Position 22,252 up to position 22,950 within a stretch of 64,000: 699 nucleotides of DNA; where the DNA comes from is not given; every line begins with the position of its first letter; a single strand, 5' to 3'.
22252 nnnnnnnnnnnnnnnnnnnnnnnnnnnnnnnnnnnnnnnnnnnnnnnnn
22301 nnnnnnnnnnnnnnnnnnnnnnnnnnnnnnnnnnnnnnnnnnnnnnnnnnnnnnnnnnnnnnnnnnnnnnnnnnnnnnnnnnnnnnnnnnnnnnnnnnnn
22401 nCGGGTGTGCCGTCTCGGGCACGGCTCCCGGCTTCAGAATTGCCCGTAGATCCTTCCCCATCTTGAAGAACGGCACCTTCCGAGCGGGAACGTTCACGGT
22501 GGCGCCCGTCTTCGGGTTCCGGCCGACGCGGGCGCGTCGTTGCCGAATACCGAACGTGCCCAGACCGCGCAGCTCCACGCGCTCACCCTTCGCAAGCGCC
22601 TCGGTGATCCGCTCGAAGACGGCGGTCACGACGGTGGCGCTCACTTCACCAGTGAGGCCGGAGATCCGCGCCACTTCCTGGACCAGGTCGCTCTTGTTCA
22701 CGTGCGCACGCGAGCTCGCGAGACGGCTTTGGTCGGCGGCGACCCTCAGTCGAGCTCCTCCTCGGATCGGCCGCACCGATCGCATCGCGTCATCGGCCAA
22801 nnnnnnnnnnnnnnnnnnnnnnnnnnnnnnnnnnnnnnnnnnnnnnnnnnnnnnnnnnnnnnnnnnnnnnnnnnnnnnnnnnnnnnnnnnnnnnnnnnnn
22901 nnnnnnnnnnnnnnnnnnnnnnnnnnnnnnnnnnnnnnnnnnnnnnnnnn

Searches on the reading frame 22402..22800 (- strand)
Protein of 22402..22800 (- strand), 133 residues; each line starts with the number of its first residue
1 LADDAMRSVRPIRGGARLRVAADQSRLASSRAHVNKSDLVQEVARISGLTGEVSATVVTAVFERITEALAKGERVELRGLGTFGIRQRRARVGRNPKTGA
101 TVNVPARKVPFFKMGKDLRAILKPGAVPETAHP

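Call 44: search_protein_families(library=pfam, proteins=[window:22402-22800:-])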
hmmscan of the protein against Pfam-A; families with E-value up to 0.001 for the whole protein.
window:22402-22800:- (133 aa): 2 families
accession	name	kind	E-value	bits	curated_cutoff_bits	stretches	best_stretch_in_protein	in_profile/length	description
PF00216.26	Bac_DNA_binding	-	9.7e-30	103.1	22.4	1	34-122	1-89/90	Bacterial DNA-binding protein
PF18291.6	HU-HIG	-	1.4e-07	32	26.2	1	31-122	29-118/125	HU domain fused to wHTH, Ig, or Glycine-rich motif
